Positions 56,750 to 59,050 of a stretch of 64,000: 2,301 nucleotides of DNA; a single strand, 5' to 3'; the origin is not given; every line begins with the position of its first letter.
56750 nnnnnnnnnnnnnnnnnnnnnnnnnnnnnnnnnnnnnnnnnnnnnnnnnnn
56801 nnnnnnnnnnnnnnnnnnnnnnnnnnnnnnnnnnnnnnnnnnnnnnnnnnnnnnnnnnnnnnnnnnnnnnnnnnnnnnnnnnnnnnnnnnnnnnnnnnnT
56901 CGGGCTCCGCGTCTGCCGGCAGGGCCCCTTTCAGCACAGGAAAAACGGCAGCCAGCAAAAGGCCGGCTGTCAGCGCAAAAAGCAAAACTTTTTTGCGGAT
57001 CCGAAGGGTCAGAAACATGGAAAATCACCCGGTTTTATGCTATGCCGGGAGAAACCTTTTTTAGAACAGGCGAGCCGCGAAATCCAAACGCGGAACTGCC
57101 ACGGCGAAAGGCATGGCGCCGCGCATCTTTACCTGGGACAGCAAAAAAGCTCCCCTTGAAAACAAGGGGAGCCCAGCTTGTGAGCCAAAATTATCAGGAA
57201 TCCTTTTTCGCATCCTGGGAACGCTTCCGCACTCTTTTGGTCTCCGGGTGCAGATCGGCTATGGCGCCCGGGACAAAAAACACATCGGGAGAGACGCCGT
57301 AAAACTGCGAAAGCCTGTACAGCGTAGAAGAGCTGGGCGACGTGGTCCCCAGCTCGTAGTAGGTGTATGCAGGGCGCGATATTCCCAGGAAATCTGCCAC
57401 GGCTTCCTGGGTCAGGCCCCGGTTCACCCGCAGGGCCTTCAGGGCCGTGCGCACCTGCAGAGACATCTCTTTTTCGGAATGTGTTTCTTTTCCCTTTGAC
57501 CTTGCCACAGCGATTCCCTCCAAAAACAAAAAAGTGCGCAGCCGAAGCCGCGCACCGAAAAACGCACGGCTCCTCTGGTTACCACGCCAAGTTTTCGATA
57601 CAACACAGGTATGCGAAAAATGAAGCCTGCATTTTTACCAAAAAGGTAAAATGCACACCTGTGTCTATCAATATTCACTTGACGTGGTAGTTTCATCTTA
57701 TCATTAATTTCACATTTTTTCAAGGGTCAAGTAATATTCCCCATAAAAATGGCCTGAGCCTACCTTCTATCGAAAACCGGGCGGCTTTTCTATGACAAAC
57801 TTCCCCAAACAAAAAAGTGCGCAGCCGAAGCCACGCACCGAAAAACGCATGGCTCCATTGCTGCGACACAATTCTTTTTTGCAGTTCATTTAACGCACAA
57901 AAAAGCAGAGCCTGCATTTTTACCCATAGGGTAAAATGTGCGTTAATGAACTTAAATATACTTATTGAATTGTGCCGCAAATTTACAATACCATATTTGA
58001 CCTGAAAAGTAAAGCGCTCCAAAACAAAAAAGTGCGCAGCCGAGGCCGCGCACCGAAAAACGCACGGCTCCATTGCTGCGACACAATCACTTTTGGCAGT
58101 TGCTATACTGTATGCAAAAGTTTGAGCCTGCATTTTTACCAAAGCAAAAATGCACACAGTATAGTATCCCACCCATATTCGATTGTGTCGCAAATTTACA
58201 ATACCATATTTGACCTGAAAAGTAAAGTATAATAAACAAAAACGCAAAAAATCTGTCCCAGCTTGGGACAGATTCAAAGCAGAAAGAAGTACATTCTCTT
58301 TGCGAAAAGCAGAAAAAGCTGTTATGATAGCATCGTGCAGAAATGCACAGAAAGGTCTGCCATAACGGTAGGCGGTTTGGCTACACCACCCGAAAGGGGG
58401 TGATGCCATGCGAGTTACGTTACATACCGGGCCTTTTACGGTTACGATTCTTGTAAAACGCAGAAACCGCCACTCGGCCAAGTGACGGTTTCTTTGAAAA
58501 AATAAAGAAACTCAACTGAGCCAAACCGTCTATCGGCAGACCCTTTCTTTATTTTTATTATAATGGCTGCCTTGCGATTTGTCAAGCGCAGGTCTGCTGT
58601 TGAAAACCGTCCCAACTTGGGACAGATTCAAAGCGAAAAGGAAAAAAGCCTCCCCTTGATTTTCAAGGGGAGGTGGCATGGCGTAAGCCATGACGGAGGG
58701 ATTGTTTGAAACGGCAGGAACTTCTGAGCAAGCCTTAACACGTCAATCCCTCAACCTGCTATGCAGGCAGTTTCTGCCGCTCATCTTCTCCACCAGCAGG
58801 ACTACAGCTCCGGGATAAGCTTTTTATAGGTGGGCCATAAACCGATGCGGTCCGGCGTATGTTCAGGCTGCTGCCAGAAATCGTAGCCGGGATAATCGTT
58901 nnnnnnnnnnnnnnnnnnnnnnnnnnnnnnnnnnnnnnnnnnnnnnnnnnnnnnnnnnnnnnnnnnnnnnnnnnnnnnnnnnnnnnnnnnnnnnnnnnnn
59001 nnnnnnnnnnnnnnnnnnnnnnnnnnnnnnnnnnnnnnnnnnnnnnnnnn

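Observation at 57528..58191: Three tandem paralogous ~165-nt RNAs: fully compensated stems, conserved self-complementary single-stranded blocks and a possible antiterminator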

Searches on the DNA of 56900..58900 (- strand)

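Call 7: search_rna_families(source=window, start=56900, end=58900, threshold=evalue, max_evalue=10, show_alignments=3)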
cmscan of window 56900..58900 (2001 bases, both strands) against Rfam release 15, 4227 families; matches with E-value up to 10: 15.
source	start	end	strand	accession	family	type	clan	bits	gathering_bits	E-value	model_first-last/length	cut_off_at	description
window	58461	58565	+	RF00238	ctRNA_pND324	Gene; antisense;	-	24.1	45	1.2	1-86/86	no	ctRNA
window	58076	58161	+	RF01436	S_pombe_snR33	Gene; snRNA; snoRNA; HACA-box;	CL00027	19.6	80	4.1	1-145/145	no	small nucleolar RNA snR33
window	58686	58729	+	RF01140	sR20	Gene; snRNA; snoRNA; CD-box;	-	19.5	44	0.5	1-56/56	no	Small nucleolar RNA sR20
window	58074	58193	-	RF04127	MIR8007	Gene; miRNA;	-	19.5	195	0.87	1-226/226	no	MIR8007 microRNA precursor family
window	57808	57906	-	RF02869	ncS025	Gene; sRNA;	-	19.4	46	1.7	1-85/85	no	Burkholderia sRNA 25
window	58654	58704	+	RF02950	D12-methyl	Gene; sRNA;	-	18.9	57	1.7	1-64/64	no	D12-methyl RNA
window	57788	57817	+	RF02098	DGCR5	Gene; lncRNA;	-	18.6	50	2.2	1-49/49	no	DiGeorge syndrome critical region gene 5 conserved region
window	58462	58492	-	RF00851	mir-230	Gene; miRNA;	-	18.1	72.7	1.6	1-82/82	no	mir-230 microRNA precursor family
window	57859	57980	-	RF04127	MIR8007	Gene; miRNA;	-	17.9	195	2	1-226/226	no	MIR8007 microRNA precursor family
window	57622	57654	+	RF01080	UPD-PKib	Cis-reg;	-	17.5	39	6.7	1-32/32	no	Pseudoknot of upstream pseudoknot domain (UPD) of the 3'UTR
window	58792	58832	-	RF00278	SNORD50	Gene; snRNA; snoRNA; CD-box;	-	17.3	42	4.1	1-72/72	no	Small nucleolar RNA SNORD50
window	58641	58784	-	RF02883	BcKCsr2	Gene; sRNA;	-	17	40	0.67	1-129/129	no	Burkholderia sRNA 2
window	57081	57185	-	RF00599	SNORA77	Gene; snRNA; snoRNA; HACA-box;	-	16.9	42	2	1-125/125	no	Small nucleolar RNA SNORA77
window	58276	58381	+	RF02637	EF0408_EF0409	Gene; sRNA;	-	16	440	0.25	1-412/412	no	Enterococcus sRNA EF0408_EF0409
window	57821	57940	-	RF02637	EF0408_EF0409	Gene; sRNA;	-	13.3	440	1.6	1-412/412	no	Enterococcus sRNA EF0408_EF0409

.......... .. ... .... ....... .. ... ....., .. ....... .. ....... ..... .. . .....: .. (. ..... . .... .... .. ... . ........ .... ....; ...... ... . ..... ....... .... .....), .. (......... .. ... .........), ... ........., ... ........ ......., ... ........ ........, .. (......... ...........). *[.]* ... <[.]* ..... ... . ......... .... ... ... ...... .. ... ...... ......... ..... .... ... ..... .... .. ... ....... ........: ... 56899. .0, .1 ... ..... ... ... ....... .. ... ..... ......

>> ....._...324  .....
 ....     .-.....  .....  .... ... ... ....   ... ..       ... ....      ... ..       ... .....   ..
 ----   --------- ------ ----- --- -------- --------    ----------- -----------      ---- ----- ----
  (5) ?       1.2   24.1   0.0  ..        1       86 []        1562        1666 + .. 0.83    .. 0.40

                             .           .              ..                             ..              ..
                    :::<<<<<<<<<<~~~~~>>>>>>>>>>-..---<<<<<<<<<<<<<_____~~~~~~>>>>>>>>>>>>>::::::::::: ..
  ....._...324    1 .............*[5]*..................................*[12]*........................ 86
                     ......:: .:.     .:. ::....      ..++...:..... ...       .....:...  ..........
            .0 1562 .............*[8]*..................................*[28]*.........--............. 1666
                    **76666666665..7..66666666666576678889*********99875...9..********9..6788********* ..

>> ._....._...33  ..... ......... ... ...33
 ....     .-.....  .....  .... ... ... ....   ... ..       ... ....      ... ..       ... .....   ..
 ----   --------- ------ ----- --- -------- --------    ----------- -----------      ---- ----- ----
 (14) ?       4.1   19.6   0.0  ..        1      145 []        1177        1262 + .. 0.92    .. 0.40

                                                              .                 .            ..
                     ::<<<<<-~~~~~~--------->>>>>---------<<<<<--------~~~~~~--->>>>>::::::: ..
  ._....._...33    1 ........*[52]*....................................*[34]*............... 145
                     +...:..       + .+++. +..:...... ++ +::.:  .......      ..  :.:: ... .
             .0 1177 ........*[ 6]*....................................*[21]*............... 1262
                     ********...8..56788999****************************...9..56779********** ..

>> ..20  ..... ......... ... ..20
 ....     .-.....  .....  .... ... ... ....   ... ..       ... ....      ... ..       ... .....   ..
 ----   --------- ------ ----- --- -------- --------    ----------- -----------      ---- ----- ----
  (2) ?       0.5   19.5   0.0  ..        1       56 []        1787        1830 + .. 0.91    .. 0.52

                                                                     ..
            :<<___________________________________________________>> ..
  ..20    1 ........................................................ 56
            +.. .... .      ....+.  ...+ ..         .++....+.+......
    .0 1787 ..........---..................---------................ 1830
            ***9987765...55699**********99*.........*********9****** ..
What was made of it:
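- On Any Rfam 15 family: A permissive scan of 56900-58900 gave nothing below E = 0.25, and no hit had a relevant architecture (call 7).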

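Call 27: build_rna_model(alignment_id=A2, structure=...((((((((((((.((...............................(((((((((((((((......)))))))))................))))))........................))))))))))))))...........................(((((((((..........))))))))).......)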
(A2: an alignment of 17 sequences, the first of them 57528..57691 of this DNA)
Model R1 built from alignment A2 (17 sequences, 201 columns); structure: as given.
model positions 162; base pairs 38; branch points 1; effective number of sequences 2.34; information 0.59 bits per position. Calibrated on 0.2 Mb of random sequence (short: E-values are rough).
structure used (alignment columns):
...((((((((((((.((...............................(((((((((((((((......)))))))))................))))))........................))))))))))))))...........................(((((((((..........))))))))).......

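Call 28: search_with_rna_model(model_id=R1, sources=[window, L037, L045, L047, L048, L061, L068, L071, L073, L074, L080, L085, L088, L091, L094, L001, L002, L003, L004, L005, L006, L007, L008, L009, L010, L011, L012, L013, L014, L015, L016, L017, L018, L019, L020, L021, L022, L023, L024, L025, L026], max_evalue=1)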
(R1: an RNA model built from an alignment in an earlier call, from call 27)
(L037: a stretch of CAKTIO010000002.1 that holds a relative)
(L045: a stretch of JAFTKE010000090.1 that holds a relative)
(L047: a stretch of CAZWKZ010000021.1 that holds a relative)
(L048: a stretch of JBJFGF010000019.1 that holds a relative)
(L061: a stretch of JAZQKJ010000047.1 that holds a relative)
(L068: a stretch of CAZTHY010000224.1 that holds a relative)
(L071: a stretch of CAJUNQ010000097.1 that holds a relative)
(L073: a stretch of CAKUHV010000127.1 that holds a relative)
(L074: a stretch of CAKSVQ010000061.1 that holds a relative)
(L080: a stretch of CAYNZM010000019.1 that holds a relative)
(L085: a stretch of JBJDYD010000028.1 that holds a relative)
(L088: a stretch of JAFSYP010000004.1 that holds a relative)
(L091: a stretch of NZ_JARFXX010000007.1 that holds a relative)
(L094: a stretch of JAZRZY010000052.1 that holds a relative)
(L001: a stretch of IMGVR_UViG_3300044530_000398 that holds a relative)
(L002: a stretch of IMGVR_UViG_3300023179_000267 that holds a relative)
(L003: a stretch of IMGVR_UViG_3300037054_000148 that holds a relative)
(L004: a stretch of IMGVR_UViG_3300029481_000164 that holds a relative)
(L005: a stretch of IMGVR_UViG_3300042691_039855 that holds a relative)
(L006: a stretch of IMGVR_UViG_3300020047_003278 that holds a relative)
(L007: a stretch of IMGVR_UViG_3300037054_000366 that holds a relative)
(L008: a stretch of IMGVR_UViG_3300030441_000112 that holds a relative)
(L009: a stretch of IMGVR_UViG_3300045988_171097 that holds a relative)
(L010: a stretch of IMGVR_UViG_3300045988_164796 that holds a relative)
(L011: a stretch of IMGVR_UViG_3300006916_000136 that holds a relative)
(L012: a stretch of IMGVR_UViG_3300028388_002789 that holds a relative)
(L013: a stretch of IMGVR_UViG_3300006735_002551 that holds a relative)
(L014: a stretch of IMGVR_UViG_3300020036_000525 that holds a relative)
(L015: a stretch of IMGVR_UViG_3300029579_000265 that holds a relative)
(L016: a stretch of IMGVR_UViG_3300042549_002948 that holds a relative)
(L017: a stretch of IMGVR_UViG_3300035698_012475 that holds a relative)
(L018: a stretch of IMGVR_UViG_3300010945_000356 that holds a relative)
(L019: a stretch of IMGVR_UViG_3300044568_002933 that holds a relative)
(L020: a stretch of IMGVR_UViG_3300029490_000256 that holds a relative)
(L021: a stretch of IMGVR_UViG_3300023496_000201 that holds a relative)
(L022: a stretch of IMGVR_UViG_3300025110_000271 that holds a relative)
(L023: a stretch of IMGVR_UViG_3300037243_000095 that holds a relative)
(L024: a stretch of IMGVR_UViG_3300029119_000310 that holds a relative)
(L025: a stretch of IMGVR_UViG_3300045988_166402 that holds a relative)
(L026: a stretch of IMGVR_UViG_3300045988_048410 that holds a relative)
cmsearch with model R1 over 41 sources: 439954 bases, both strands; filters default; matches with E-value up to 1: 40.
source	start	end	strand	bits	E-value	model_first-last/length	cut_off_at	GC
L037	2287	2449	-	156.2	2.8e-36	1-162/162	no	0.43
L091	6422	6584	+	155.2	4.9e-36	1-162/162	no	0.47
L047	7028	7187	-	152.6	2.2e-35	1-162/162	no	0.44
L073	274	434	+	144.6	2.1e-33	1-162/162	no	0.44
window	57811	57982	-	143.7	3.6e-33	1-162/162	no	0.41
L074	913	1079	-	143.5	3.9e-33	1-162/162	no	0.44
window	57528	57692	-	141.4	1.3e-32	1-162/162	no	0.45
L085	3162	3322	-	137.4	1.3e-31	1-162/162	no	0.45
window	58026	58195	-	137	1.6e-31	1-162/162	no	0.46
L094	6614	6775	+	136.1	2.8e-31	1-162/162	no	0.46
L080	7615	7771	-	134.9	5.4e-31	1-162/162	no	0.48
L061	6589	6749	+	131.1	4.8e-30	1-162/162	no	0.38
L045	2952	3122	-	126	9e-29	1-162/162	no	0.46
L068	2139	2306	-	123.1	4.9e-28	1-162/162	no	0.46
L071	3814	3980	+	121.4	1.3e-27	1-162/162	no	0.51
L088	4161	4324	-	119.8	3.2e-27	1-162/162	no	0.41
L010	9722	9882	-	109.3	1.3e-24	1-162/162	no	0.42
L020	9740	9902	+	109.2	1.4e-24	1-162/162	no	0.35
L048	2818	2994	+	106.4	7e-24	1-162/162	no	0.38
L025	414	574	+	104.4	2.2e-23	1-162/162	no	0.43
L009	13362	13525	+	103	5e-23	1-162/162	no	0.35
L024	2288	2451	-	102.8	5.5e-23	1-162/162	no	0.37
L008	10597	10766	+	101.6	1.1e-22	1-162/162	no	0.34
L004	9185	9343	+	96.2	2.4e-21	1-162/162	no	0.31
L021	11269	11427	+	95.9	2.8e-21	1-162/162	no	0.33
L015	7773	7932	-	54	8e-11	1-162/162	no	0.44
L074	962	1077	+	29.7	8.7e-05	3-111/162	no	0.41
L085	3212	3373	+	26.2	0.00068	1-162/162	no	0.38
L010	9770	9909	+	26.2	0.00068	1-162/162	no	0.34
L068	2192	2346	+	24.1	0.0022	1-162/162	no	0.43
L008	10592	10717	-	23.4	0.0034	1-162/162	no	0.29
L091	6356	6537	-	22.9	0.0045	1-162/162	no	0.42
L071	3803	3931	-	22.1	0.0069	1-162/162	no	0.46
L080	7662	7780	+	22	0.0075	1-162/162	no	0.42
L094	6607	6723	-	22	0.0076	1-162/162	no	0.39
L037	2336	2447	+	21.1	0.012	3-111/162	no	0.39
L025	2165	2315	+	19.5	0.031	1-162/162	no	0.29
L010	7980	8130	-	18.1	0.068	1-162/162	no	0.29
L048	2777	2950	-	17.8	0.082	1-162/162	no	0.34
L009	13230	13315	-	15.1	0.39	1-162/162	no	0.27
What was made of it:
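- Nine of 26 IMG/VR hits are real members (call 28).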
